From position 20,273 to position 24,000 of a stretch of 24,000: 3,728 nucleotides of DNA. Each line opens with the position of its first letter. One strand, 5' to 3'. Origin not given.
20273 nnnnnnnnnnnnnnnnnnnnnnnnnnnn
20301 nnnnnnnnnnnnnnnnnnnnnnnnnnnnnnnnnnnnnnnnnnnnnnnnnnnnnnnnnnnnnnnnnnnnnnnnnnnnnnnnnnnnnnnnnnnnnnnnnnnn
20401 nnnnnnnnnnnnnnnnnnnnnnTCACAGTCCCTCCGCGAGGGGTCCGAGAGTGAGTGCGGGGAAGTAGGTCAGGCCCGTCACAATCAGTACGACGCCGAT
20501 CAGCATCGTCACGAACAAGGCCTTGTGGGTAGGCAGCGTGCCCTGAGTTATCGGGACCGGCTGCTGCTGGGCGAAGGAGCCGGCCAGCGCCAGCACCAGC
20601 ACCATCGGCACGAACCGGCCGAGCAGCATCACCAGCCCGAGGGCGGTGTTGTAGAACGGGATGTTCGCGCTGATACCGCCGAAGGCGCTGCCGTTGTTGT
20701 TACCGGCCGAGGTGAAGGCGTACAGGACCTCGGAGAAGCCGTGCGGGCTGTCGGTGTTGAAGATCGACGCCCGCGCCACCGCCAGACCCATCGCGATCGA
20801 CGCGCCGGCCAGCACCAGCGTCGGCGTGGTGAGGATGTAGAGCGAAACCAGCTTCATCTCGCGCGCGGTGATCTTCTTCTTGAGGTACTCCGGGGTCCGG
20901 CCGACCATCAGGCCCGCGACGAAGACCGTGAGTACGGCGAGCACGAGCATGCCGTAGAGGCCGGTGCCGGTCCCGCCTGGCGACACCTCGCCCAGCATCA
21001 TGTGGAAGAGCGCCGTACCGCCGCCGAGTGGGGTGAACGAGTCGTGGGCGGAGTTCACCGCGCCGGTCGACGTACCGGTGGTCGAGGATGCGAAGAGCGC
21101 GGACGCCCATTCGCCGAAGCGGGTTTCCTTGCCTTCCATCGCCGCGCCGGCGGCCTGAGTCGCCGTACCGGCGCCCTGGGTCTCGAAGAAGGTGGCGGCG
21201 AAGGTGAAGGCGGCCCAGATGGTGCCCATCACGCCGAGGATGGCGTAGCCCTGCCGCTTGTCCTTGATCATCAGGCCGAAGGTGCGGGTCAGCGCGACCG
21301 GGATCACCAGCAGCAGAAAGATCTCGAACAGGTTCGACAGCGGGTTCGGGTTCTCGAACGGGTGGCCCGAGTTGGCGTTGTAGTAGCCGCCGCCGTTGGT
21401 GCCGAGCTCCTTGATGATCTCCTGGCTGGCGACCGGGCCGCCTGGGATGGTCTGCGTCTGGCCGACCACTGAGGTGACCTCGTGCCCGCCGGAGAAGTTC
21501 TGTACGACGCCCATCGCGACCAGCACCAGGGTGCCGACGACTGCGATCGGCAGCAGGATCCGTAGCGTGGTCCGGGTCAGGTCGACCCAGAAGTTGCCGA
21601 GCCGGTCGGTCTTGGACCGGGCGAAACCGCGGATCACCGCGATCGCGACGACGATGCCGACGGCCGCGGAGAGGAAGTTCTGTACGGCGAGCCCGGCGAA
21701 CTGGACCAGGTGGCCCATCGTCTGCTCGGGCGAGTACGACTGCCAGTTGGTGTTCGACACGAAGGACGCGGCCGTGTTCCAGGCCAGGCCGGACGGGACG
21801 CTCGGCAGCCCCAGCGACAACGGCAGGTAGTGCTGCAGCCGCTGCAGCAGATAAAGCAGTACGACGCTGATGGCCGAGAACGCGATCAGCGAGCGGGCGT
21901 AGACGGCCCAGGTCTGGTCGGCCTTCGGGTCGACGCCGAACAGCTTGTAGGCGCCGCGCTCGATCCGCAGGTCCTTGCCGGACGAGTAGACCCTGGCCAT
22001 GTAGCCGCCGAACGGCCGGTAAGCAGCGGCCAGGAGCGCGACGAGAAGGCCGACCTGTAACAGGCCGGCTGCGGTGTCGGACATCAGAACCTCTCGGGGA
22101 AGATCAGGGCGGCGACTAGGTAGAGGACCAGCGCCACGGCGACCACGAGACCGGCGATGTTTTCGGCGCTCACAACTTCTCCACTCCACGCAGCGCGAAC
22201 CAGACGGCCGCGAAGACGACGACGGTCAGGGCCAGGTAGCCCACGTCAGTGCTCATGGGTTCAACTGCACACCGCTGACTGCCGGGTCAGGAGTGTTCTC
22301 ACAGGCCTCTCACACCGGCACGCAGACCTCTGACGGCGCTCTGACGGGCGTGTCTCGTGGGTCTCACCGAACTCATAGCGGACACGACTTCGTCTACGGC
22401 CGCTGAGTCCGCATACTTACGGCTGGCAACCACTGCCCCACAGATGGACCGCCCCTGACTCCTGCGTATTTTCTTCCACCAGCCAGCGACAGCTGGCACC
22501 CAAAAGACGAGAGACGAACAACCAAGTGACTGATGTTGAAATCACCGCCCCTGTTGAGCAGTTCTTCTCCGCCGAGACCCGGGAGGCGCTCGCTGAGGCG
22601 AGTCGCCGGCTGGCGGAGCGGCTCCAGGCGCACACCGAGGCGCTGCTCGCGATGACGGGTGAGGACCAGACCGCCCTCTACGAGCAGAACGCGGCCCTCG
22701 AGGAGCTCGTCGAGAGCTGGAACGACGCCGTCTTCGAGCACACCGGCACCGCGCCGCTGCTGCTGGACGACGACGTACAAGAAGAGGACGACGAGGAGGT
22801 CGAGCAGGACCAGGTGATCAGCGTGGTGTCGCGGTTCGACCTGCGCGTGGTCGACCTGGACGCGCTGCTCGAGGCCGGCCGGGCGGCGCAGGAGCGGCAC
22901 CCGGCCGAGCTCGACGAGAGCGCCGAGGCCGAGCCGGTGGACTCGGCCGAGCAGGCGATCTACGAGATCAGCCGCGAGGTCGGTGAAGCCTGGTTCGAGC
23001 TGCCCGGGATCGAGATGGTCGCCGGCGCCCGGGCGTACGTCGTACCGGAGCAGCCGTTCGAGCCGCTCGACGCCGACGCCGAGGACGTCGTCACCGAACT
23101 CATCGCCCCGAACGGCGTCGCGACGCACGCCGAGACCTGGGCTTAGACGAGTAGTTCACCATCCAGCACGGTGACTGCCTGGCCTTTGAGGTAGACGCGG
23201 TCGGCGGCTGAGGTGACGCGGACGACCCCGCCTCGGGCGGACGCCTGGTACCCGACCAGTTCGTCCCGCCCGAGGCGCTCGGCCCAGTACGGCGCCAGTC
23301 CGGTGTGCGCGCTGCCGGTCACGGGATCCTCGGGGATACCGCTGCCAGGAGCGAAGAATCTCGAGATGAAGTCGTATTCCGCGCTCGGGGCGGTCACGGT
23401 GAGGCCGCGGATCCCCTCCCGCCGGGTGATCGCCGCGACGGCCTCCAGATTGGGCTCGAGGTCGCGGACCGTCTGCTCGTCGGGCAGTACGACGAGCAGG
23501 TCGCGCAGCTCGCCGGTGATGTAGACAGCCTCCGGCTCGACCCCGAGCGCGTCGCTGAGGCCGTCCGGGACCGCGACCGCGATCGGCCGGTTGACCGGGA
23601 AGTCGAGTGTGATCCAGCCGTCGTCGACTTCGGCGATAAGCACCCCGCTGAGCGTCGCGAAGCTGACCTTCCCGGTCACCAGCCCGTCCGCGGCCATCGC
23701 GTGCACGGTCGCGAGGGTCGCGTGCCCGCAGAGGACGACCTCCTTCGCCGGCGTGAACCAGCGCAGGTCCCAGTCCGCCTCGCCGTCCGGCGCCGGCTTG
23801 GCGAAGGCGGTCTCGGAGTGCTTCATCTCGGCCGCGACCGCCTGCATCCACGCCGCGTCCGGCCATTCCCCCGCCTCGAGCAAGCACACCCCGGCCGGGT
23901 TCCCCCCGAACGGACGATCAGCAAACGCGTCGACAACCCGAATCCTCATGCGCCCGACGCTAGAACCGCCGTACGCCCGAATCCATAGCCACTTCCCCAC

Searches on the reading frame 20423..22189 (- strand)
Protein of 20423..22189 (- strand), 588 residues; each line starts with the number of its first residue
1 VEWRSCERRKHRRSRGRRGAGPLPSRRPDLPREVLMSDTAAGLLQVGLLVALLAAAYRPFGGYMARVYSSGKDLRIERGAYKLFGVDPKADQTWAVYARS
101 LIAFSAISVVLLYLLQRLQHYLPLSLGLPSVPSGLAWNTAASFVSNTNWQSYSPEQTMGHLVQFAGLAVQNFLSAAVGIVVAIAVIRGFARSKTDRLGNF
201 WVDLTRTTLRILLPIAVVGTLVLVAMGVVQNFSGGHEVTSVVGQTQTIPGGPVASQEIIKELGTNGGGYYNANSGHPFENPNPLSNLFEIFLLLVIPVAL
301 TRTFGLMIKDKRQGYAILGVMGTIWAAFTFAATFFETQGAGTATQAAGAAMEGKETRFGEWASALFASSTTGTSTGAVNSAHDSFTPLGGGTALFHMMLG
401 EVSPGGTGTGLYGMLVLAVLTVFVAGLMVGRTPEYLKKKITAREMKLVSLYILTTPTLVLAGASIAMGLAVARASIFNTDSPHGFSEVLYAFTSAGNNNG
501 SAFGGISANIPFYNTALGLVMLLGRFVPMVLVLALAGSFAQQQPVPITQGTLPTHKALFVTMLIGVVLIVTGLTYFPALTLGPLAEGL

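Call 11: search_protein_families(library=pfam, proteins=[window:20423-22189:-], max_evalue=0.001)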
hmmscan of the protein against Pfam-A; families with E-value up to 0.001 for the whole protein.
window:20423-22189:- (588 aa): 1 family
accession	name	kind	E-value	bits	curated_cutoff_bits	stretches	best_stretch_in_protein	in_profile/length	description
PF03814.21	KdpA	-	7.3e-228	757.6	22.6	1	49-588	3-548/548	Potassium-transporting ATPase A subunit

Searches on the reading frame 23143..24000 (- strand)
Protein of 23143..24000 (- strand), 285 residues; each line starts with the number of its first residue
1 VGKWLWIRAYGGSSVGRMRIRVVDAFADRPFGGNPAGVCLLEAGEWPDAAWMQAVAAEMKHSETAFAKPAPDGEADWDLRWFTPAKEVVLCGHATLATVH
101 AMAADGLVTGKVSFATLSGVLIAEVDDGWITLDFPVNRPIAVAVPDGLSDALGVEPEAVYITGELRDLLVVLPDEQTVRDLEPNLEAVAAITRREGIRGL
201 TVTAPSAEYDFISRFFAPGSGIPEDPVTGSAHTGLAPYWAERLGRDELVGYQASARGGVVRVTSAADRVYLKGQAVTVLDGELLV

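Call 11: search_protein_families(library=pfam, proteins=[window:23143-24000:-], max_evalue=0.001)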
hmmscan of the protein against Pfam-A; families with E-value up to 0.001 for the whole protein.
window:23143-24000:- (285 aa): 1 family
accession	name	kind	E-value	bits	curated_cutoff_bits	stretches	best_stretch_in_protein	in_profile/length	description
PF02567.21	PhzC-PhzF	-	7e-61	206.6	27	1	23-281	1-281/281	Phenazine biosynthesis-like protein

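Call 88: search_protein_families(library=ncbifam, proteins=[window:23143-23997:-], max_evalue=1e-10)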
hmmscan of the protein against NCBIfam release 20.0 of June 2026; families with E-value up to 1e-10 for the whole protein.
window:23143-23997:- (284 aa): 2 families
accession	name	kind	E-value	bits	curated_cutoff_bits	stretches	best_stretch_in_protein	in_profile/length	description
TIGR00654.1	PhzF_family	subfamily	3.1e-38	131.8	76.2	1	18-282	4-296/298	PhzF family phenazine biosynthesis isomerase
NF007625.0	PRK10281.1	equivalog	2.6e-33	115.4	386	1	17-239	3-241/301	PhzF family isomerase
